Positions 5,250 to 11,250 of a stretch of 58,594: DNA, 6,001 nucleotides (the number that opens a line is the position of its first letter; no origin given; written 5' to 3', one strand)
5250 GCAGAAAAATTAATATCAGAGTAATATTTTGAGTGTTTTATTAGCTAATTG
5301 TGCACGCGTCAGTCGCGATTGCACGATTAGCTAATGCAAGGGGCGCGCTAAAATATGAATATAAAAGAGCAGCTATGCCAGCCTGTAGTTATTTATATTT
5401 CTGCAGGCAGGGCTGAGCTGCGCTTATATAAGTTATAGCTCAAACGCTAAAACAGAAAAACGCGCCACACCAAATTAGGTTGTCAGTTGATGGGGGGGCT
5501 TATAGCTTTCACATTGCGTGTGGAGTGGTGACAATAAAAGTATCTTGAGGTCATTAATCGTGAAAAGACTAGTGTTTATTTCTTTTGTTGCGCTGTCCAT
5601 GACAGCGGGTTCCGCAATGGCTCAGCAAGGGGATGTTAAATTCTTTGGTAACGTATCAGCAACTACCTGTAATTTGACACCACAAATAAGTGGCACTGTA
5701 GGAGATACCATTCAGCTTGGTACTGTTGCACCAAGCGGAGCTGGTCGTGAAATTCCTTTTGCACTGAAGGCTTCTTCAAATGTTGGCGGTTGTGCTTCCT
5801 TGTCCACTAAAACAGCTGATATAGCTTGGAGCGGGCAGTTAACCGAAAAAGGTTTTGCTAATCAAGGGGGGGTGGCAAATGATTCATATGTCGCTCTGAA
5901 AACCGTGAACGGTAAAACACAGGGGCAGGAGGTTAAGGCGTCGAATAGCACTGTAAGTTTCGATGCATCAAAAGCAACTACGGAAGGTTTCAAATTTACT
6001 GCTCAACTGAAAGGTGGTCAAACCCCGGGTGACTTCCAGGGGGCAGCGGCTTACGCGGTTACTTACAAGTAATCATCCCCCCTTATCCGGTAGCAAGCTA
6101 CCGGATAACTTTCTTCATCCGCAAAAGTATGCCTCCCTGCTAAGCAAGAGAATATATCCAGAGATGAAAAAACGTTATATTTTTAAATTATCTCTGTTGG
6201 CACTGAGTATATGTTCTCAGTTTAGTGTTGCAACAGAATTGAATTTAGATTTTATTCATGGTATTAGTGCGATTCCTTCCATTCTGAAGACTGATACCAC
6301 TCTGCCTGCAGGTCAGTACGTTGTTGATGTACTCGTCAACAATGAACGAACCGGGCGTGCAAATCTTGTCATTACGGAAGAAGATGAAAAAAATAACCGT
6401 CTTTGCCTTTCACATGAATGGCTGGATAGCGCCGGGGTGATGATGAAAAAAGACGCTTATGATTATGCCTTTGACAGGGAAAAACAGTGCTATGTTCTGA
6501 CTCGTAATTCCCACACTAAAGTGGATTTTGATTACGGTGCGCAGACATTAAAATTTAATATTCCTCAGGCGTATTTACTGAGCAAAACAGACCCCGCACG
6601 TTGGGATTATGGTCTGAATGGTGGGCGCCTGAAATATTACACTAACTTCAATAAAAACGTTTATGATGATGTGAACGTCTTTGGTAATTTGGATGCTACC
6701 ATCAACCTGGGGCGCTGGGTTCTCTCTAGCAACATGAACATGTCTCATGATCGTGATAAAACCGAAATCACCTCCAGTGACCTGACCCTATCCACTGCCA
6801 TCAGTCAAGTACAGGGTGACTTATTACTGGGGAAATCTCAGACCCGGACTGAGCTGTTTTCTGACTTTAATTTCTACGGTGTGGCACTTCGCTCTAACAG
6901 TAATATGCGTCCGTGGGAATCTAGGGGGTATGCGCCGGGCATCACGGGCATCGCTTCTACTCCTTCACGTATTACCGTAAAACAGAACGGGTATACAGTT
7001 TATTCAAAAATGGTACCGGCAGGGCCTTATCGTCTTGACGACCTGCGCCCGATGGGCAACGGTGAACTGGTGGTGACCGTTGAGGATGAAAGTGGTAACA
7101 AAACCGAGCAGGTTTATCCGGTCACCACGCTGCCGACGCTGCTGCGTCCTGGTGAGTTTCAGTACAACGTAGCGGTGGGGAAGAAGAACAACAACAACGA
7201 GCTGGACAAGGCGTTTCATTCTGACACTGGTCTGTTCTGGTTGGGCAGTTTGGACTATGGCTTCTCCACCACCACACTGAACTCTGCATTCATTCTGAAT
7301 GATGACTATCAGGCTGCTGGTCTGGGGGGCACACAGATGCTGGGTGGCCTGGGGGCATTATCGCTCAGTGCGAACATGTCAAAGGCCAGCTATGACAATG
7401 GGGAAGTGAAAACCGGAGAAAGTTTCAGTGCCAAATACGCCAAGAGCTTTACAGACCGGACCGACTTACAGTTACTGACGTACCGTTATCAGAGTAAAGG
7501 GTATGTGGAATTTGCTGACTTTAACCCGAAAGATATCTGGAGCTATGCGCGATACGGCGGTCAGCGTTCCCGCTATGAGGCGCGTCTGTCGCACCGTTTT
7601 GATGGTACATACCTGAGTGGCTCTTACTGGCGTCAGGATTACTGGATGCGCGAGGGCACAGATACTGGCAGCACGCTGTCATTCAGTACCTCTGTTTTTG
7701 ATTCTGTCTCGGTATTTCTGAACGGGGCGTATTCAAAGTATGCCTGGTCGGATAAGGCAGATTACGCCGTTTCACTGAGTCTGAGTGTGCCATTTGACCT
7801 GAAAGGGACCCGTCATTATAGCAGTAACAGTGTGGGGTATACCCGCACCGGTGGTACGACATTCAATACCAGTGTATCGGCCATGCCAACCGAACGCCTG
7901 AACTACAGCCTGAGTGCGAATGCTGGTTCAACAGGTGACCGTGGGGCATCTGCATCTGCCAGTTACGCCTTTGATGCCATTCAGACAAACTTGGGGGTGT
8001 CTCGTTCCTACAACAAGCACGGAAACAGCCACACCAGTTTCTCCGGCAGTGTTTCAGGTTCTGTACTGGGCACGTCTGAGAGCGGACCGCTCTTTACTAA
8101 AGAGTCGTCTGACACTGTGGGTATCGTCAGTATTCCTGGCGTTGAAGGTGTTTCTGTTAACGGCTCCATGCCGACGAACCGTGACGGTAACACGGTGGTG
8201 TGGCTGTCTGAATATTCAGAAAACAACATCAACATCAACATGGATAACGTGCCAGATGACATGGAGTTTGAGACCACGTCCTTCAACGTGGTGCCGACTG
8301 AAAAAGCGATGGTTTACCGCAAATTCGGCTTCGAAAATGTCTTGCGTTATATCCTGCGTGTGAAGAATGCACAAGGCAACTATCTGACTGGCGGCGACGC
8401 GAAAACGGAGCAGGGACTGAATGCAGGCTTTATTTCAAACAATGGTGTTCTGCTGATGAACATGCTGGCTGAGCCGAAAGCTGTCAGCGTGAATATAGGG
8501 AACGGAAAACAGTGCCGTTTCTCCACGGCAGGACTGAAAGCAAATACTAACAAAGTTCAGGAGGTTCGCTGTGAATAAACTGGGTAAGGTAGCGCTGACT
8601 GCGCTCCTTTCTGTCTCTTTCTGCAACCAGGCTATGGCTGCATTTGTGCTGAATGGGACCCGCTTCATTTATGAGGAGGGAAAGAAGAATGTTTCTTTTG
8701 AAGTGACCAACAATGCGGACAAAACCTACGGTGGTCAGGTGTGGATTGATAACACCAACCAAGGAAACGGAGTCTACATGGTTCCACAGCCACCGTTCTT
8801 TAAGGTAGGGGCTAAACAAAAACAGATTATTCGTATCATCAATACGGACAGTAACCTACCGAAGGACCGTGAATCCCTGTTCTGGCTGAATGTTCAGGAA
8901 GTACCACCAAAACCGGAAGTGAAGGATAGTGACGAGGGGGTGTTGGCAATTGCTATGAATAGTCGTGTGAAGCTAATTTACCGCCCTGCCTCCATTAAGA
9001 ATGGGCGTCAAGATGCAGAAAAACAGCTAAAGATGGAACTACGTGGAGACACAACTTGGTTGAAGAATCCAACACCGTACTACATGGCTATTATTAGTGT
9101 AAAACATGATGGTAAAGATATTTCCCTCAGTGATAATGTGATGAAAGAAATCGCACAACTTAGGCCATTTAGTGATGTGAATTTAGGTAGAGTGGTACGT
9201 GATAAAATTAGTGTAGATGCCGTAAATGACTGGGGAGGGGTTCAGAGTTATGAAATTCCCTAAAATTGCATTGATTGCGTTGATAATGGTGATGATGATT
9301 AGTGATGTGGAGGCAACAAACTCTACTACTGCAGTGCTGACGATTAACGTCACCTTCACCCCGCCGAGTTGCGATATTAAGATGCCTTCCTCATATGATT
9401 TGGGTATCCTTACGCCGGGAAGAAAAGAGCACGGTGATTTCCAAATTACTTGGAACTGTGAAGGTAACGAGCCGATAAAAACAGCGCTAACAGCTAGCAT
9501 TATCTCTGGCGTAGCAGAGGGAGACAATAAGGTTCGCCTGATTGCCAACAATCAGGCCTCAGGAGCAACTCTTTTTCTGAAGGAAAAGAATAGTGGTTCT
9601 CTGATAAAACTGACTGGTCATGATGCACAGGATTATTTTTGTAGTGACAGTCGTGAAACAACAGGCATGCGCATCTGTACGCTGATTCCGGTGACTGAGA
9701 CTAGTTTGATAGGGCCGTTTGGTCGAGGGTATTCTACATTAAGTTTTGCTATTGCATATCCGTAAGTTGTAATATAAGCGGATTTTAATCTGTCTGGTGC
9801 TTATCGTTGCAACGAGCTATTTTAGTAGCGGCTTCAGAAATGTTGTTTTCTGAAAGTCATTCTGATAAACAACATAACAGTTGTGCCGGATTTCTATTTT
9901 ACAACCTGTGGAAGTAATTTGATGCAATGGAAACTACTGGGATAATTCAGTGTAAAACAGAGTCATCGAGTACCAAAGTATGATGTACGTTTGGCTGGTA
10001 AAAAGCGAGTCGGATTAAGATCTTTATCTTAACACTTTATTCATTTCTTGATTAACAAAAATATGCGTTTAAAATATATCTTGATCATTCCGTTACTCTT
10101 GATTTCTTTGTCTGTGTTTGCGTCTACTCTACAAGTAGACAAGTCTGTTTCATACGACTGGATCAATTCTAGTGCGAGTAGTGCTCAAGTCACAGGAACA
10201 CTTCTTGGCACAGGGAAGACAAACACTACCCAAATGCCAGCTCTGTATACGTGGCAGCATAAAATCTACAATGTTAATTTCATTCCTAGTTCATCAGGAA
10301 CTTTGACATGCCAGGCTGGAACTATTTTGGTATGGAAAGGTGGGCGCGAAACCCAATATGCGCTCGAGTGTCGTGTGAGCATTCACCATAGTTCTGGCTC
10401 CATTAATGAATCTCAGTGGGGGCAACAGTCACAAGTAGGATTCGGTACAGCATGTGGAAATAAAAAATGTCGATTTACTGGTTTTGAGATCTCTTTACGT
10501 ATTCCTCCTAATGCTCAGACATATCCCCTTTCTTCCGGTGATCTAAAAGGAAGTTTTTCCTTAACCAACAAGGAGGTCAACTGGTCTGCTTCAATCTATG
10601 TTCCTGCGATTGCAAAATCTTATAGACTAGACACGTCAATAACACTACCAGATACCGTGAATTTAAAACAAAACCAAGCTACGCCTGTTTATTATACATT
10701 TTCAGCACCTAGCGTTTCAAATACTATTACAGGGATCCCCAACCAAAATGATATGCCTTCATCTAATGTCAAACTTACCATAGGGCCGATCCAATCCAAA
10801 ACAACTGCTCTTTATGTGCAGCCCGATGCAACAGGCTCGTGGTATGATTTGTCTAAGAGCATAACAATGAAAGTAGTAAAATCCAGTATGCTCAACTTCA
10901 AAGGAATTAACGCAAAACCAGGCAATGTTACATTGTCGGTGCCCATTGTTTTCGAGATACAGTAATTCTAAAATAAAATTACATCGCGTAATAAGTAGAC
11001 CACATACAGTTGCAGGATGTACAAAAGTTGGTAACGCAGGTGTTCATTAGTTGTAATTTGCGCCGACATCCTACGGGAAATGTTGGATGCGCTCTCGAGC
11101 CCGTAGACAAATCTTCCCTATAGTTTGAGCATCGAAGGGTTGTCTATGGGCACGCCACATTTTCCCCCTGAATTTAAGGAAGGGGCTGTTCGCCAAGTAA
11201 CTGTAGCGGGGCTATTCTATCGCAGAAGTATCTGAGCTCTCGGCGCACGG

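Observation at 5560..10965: Complete five-gene chaperone-usher operon consistent with F18 fimbriae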

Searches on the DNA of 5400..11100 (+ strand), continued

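Call 60: get_annotated_region(hit=H37, flank=2500)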
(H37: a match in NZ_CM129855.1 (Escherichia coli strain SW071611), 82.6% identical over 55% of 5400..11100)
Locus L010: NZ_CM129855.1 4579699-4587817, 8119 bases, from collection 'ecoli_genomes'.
description: Escherichia coli strain SW071611 chromosome, whole genome shotgun sequence
organism: Escherichia coli strain SW071611 (NCBI taxid 562)
replicon: chromosome; assembly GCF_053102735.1
host: -; source: wastewater; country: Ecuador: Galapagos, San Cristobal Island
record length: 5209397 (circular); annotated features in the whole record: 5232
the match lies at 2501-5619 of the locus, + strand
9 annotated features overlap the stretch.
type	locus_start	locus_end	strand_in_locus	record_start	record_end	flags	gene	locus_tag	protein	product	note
CDS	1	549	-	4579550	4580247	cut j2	-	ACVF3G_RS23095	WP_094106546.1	IS1 family transposase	programmed frameshift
CDS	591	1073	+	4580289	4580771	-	-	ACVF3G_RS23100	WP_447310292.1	AraC family transcriptional regulator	-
CDS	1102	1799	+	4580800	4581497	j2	-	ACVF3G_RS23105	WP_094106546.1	IS1 family transposase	programmed frameshift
CDS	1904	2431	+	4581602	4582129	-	-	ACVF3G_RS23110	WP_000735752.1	hypothetical protein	-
CDS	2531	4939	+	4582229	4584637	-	pefC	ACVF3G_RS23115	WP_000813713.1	PefC/AfrB family outer membrane usher protein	-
CDS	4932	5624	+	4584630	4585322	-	-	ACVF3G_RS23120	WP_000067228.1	fimbrial chaperone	-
CDS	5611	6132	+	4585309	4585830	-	-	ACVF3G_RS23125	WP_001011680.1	hypothetical protein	-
CDS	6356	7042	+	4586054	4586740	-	-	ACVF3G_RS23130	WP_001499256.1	EAL domain-containing protein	-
CDS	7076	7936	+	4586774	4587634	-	-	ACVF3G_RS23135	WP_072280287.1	hypothetical protein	-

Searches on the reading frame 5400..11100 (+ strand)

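Call 74: search_protein_families(library=pfam, proteins=[L008:1658-1936:+], max_evalue=0.01)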
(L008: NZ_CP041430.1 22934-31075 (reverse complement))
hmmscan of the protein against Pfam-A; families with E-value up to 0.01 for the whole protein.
L008:1658-1936:+ (92 aa): 1 family
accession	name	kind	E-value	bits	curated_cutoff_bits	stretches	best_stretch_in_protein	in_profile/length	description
PF03333.19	PapB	-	2.9e-30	104.6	29.4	1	11-90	12-91/91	Adhesin biosynthesis transcription regulatory protein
